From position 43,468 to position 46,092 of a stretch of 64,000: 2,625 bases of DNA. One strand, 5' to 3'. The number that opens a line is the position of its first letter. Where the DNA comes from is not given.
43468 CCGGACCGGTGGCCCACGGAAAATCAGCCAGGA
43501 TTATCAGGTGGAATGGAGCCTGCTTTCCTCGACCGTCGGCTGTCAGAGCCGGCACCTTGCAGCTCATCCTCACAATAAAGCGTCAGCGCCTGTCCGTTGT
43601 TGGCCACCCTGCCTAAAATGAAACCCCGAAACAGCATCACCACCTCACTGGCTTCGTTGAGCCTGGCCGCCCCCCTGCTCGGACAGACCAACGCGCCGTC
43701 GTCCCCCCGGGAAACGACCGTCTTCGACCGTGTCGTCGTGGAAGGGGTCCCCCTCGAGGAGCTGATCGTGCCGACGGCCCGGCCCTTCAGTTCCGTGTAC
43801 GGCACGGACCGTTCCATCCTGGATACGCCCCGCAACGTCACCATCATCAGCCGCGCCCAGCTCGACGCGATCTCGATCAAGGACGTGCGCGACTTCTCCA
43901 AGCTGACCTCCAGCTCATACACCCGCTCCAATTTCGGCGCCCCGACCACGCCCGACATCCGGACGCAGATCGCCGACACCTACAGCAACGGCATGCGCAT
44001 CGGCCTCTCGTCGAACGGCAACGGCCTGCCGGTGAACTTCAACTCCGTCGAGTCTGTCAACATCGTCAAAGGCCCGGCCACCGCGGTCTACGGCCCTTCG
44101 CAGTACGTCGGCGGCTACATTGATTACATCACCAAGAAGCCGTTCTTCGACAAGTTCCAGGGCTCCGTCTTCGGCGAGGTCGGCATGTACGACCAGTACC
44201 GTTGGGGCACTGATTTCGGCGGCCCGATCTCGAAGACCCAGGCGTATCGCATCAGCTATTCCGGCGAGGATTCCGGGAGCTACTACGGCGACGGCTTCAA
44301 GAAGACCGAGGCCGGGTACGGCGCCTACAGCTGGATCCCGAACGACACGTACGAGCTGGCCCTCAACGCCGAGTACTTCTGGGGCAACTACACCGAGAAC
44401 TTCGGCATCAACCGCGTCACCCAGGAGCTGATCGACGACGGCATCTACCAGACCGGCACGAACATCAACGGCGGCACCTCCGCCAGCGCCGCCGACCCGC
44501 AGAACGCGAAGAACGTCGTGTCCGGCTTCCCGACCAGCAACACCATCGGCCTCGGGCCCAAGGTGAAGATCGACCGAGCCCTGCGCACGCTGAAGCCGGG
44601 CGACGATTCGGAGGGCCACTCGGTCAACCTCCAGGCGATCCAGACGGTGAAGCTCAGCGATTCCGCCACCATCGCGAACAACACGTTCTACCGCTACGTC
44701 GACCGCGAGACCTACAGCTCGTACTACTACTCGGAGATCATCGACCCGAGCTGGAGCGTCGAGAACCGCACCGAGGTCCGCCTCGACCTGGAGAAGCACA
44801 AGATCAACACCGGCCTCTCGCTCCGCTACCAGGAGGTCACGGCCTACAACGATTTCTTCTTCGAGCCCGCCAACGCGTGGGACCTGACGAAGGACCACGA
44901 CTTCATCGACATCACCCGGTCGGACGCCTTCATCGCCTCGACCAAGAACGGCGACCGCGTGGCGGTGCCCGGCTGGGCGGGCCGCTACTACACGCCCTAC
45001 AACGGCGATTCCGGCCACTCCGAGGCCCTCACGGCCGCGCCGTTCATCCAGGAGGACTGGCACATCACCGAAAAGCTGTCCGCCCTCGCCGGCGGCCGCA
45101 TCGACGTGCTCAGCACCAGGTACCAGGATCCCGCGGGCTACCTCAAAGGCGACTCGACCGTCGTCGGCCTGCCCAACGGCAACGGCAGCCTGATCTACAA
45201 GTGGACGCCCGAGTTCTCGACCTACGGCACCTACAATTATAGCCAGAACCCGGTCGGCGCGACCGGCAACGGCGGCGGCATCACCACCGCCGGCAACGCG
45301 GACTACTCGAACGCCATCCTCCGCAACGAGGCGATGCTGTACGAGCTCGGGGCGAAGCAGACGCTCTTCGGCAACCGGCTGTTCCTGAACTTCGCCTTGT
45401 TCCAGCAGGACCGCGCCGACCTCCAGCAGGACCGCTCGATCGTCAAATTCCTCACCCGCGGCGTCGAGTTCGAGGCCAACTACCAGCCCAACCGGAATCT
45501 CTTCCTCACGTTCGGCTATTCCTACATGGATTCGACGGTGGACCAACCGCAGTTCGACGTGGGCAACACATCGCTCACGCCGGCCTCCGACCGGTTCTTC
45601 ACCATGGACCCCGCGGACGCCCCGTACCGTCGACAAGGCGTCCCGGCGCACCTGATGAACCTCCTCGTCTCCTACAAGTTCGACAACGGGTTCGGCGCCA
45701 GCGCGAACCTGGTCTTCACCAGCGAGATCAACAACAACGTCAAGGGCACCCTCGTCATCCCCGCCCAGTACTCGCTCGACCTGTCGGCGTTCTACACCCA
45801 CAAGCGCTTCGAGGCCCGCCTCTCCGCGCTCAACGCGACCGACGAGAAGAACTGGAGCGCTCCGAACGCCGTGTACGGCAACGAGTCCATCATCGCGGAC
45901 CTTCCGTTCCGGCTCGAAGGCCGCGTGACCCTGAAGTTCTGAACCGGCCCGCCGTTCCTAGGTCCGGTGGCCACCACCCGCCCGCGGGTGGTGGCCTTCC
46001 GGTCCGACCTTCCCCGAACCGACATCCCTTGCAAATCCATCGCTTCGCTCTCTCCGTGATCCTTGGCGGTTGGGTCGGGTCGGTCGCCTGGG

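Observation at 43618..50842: TonB-dependent purine-nucleoside capture with apparently periplasmic deamination and deribosylation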

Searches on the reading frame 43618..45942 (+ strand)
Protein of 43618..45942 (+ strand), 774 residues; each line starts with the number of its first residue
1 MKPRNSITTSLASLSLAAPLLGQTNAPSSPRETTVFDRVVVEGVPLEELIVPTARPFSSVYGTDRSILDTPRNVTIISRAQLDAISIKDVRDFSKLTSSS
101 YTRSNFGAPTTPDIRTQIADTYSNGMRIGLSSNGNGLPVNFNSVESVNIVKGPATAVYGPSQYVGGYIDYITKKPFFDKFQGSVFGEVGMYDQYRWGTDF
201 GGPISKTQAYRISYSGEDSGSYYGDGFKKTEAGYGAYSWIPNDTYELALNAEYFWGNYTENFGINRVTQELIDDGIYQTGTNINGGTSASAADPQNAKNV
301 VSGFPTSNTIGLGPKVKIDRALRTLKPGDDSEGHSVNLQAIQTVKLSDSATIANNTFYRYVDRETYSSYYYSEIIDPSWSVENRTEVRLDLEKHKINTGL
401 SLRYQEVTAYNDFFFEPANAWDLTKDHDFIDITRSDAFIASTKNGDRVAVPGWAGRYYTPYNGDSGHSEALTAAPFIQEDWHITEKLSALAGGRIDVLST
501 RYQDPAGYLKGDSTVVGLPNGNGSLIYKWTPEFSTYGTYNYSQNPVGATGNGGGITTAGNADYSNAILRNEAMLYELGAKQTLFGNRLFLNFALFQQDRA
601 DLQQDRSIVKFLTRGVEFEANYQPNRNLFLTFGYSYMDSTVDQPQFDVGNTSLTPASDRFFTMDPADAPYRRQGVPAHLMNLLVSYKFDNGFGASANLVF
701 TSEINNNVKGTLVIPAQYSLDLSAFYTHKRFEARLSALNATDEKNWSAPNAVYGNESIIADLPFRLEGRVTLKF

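Call 8: search_protein_families(library=pfam, proteins=[window:43618-45942:+], max_evalue=0.01)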
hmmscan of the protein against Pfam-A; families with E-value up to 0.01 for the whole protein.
window:43618-45942:+ (774 aa): 2 families
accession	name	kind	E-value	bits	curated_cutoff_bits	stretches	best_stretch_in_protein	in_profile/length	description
PF00593.30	TonB_dep_Rec_b-barrel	-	4.2e-20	73.5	27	1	328-739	55-435/436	TonB dependent receptor-like, beta-barrel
PF07715.20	Plug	-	1.8e-08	35.2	23.9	1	68-162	3-103/107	TonB-dependent Receptor Plug Domain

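Call 9: search_protein_families(library=ncbifam, proteins=[window:43618-45942:+], max_evalue=0.001)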
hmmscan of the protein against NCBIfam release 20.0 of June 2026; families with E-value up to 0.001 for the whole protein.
window:43618-45942:+ (774 aa): 6 families
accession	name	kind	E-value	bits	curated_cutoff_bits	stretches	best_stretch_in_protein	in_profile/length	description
NF050067.1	TonBEntbctnRecCfrA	equivalog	8.9e-08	30.9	1200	1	137-204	123-188/698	TonB-dependent ferric enterobactin receptor CfrA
NF049947.1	TonB_dep_PCPU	exception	5.2e-06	24.9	800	1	139-254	132-248/685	TonB-dependent receptor, PCPU motif-type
NF010038.0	PRK13513.1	equivalog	2.6e-05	23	942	0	141-197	134-188/659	ligand-gated channel protein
NF010010.0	PRK13483.1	equivalog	0.0001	20.5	927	0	141-188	132-177/660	ligand-gated channel protein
NF049945.1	TonB_dep_FCYXU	equivalog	0.0006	18.5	825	0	140-176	135-170/697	TonB-dependent receptor, FCYXU motif-type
NF010048.1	PRK13524.1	subfamily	0.00069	18.2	493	0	133-184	137-186/744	FepA family TonB-dependent siderophore receptor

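Call 43: search_solved_structures(query=window:43618-45942:+, max_evalue=0.001)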
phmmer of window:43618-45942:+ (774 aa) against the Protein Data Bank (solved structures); distinct sequences matched with E-value up to 0.001: 1.
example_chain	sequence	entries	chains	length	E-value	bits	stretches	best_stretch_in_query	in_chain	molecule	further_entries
3qlb_A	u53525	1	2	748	9.7e-15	57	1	60-255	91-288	Enantio-pyochelin receptor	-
